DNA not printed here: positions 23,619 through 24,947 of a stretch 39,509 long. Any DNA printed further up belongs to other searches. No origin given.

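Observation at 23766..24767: PilB/MshE-type secretion ATPase carrying a C-terminal histidine-kinase-like ATPase (GHKL) domain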

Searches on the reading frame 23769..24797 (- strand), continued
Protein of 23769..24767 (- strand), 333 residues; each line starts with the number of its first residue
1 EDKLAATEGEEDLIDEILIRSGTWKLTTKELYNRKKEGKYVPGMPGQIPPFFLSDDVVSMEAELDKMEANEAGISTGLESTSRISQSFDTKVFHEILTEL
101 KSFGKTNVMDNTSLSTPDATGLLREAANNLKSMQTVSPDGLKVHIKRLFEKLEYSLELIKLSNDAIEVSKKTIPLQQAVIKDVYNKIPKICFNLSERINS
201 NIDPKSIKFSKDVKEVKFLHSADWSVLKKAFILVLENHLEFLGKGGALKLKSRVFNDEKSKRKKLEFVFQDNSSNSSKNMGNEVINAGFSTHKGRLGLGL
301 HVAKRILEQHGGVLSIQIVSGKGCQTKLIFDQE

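Call 46: fold_search(model_id=the predicted structure, library=pdb)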
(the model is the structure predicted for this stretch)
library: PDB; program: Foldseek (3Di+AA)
matches with E <= 10: 497; with E <= 0.001: 293
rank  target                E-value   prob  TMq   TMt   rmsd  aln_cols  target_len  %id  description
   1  9a5d_A                8.8e-11  1.00  0.37  0.22  17.8       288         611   14  Integrative model of WALK-YYCH by crosslinking MS and deep learning (released 2024-09-18)
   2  7z8n_A                1.9e-10  1.00  0.37  0.43  27.1       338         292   18  GacS histidine kinase from Pseudomonas aeruginosa (released 2022-07-13)
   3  4q20_A                2.4e-10  1.00  0.40  0.55  15.6       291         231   12  Crystal structure of a C-terminal part of tyrosine kinase (DivL) from Caulobacter crescentus CB15 at 2.50 A resolution (released 2014-04-23)
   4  6rh0_A                2.6e-10  1.00  0.42  0.59   7.8       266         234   14  Revisiting pH-gated conformational switch. Complex HK853-RR468 pH 5.5 (released 2020-02-19)
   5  5c93_A                2.7e-10  1.00  0.42  0.57  14.4       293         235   11  Histidine kinase with ATP (released 2016-07-27)
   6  6dk8_A                3.8e-10  1.00  0.39  0.57  12.8       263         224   16  RetS kinase region without cobalt (released 2019-03-20)
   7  4u7o_A                5.1e-10  1.00  0.41  0.57  17.0       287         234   11  Active histidine kinase bound with ATP (released 2015-09-02)
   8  4q20_B                6.0e-10  1.00  0.42  0.60  14.3       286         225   14  Crystal structure of a C-terminal part of tyrosine kinase (DivL) from Caulobacter crescentus CB15 at 2.50 A resolution (released 2014-04-23)
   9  4u7o_B                6.7e-10  1.00  0.37  0.55  10.7       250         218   13  Active histidine kinase bound with ATP (released 2015-09-02)
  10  6dk8_G                7.1e-10  1.00  0.39  0.57  13.3       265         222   17  RetS kinase region without cobalt (released 2019-03-20)
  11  9jfj_A                7.6e-10  1.00  0.39  0.55  15.0       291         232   15  Crystal structure of the cytoplasmic domain of ZraS in ADP-bound form (released 2025-03-26)
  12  6rgz_A                7.6e-10  1.00  0.39  0.53  17.7       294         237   14  Revisiting pH-gated conformational switch. Complex HK853-RR468 pH 6.5 (released 2020-02-19)
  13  6dk7_G                1.0e-09  1.00  0.40  0.58  14.3       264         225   19  RetS histidine kinase region with cobalt (released 2019-03-20)
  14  6dk7_E                1.1e-09  1.00  0.41  0.59  13.3       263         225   16  RetS histidine kinase region with cobalt (released 2019-03-20)
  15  5uht_A                1.1e-09  1.00  0.42  0.58   8.5       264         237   13  Structure of the Thermotoga maritima HK853-BeF3-RR468 complex at pH 5.0 (released 2017-12-27)
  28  6dk8_C                4.6e-09  1.00  0.40  0.58  13.7       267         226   17  RetS kinase region without cobalt (released 2019-03-20)
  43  6dk8_E                9.2e-09  1.00  0.41  0.59  13.2       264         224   16  RetS kinase region without cobalt (released 2019-03-20)
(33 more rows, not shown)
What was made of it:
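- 24279..24410 (-): DHp-like helical hairpin (residues 769-812), with no conserved phospho-acceptor. Foldseek hits cover DHp plus CA (call 46).
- Closest known: DivL. Same: Both are among the top Foldseek matches: 4q20 at E 2.4e-10 and 6dk8 at E 3.8e-10 (call 46).
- Foldseek hits cover DHp plus CA cores, including the known pseudokinases DivL (4q20) and RetS (6dk8) (call 46).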
